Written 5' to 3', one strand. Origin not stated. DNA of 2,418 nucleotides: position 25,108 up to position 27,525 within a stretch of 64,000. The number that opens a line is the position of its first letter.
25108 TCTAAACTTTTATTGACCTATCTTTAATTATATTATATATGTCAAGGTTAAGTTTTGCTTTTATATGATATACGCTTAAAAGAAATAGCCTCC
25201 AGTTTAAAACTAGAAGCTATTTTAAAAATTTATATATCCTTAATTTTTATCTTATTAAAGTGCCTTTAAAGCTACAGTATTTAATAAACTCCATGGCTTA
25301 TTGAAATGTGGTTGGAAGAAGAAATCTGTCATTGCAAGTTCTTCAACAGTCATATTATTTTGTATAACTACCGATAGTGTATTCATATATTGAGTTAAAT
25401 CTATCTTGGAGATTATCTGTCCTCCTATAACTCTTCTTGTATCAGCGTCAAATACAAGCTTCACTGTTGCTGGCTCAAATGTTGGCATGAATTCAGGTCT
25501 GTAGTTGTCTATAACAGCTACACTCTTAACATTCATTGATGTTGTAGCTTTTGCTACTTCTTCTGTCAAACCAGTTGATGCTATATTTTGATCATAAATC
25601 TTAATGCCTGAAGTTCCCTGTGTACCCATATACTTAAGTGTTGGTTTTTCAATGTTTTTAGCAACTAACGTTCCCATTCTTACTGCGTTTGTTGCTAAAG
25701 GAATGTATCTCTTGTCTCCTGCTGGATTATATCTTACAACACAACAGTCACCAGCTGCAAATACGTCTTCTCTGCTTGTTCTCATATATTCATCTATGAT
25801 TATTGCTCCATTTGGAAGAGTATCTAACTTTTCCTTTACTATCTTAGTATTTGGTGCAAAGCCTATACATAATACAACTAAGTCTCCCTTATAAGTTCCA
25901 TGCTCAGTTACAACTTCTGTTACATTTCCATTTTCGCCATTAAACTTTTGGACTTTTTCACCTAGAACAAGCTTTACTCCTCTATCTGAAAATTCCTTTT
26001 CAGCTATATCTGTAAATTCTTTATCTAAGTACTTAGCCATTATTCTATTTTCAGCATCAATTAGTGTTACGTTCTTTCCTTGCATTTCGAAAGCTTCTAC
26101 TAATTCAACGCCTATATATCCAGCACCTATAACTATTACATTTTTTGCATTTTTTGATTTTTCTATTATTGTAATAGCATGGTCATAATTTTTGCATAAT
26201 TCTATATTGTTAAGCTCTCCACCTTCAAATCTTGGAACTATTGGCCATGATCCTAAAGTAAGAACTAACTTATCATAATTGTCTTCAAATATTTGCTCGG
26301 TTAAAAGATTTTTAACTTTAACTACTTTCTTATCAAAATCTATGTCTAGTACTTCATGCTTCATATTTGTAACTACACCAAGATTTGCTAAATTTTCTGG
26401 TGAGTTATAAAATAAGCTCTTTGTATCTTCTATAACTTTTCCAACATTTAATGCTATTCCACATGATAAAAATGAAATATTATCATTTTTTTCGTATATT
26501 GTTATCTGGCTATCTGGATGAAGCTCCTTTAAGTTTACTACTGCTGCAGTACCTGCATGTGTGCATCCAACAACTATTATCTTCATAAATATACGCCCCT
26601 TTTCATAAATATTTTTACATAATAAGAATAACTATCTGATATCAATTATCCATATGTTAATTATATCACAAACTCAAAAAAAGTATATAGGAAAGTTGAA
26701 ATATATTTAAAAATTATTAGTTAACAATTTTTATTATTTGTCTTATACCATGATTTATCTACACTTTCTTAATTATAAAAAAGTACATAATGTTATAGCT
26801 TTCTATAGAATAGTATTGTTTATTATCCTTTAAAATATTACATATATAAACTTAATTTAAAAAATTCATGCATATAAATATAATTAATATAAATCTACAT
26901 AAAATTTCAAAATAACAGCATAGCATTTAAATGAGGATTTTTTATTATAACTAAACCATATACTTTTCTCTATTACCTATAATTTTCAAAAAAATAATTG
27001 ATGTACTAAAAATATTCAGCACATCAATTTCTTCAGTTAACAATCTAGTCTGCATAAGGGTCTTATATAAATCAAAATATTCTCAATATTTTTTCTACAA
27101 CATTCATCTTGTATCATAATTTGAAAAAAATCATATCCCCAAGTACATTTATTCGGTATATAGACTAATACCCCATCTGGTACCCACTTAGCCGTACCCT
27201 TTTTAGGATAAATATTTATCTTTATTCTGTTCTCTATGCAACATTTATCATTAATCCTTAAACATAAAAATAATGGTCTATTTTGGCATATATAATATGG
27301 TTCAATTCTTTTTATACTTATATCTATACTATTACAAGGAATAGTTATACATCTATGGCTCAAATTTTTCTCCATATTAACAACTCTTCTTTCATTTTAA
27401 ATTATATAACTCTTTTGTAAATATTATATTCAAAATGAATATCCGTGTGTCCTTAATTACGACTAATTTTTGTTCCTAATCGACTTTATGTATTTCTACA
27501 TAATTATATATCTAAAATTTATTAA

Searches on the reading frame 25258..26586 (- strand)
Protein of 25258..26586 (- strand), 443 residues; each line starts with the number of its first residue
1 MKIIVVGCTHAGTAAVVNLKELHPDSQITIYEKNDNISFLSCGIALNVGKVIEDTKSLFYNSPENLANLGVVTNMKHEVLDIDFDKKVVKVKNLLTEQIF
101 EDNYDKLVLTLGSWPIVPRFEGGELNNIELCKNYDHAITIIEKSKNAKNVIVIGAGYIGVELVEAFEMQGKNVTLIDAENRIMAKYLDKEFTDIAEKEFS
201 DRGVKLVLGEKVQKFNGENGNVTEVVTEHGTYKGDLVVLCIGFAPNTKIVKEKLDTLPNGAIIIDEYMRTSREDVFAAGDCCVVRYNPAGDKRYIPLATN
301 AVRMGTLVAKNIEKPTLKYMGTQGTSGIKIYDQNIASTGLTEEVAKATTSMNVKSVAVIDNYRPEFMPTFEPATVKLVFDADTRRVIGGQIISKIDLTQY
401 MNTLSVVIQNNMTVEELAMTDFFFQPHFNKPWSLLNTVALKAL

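Call 88: search_protein_families(library=pfam, proteins=[window:25258-26586:-], max_evalue=0.00001)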
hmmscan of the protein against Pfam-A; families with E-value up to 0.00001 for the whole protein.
window:25258-26586:- (443 aa): 6 families
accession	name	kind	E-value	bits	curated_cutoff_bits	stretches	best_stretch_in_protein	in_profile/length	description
PF07992.20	Pyr_redox_2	-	1.8e-62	211.9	26.1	1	1-305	1-291/291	Pyridine nucleotide-disulphide oxidoreductase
PF00070.33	Pyr_redox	-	1.5e-18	67.5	22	1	149-228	1-80/82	Pyridine nucleotide-disulphide oxidoreductase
PF02852.28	Pyr_redox_dim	-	3e-17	63.2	25.3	1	329-429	5-103/110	Pyridine nucleotide-disulphide oxidoreductase, dimerisation domain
PF01266.30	DAO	-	9.1e-08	32.4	27.9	0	197-245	157-206/353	FAD dependent oxidoreductase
PF13738.12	Pyr_redox_3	-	6.8e-07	29.3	30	1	127-279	142-305/305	Pyridine nucleotide-disulphide oxidoreductase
PF03486.20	HI0933_like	-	1.3e-06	28.5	50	0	149-186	2-39/244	HI0933-like protein Rossmann domain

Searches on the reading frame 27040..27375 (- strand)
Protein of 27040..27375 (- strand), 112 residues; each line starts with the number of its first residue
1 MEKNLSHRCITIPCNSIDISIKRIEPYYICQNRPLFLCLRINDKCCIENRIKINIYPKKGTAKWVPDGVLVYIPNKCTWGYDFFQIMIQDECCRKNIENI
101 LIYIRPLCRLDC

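Call 4: search_protein_families(library=pfam, proteins=[window:27040-27375:-], max_evalue=1)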
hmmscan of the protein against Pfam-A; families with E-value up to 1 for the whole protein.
window:27040-27375:- (112 aa): 2 families
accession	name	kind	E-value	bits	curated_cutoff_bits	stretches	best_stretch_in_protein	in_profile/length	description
PF11915.13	DUF3433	-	0.17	12.6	27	1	9-32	13-36/91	Protein of unknown function (DUF3433)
PF17963.7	Big_9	-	0.38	12.1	23.6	1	57-91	43-77/89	Bacterial Ig domain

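Call 5: search_protein_families(library=ncbifam, proteins=[window:27040-27375:-], max_evalue=1)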
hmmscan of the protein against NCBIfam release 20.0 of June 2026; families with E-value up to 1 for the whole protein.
window:27040-27375:- (112 aa): 1 family
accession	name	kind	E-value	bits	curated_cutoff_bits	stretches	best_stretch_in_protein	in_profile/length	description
NF012211.1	tand_rpt_95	domain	0.15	12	90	1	57-105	37-85/98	tandem-95 repeat protein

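Call 77: find_related_loci(query=A6, collection=genome_contigs, flank=6000)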
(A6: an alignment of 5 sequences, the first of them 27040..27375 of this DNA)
Query A6 (112 aa) in genome_contigs; peptide patterns used: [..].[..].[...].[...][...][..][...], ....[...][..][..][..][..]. (x = any residue, [..] = any of these).
96 stretches matched a pattern; 3 encode a relative of the query (tblastn E <= 1e-3); 3 distinct loci.
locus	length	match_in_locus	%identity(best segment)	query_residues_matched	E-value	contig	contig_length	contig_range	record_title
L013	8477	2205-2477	37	13-104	5e-15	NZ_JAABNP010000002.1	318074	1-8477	Clostridium sp. C2-6-12 NODE_2_length_318074_cov_236.419755, whole genome shotgun sequence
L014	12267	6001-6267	37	13-102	2e-13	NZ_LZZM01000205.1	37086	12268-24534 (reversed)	Clostridium puniceum strain DSM 2619 CLPUN_contig000205, whole genome shotgun sequence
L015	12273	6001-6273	28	13-104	1e-11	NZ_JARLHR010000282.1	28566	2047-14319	MAG: Clostridium sp. isolate MAG_CA253 MetaCoAG_Bin_253_sub_Anoxic_k141_2915583, whole genome shotgun sequence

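Call 83: search_protein_families(library=phrogs, proteins=[window:27040-27375:-], max_evalue=0.01)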
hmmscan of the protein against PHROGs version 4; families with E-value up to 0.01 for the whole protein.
window:27040-27375:- (112 aa): 0 families
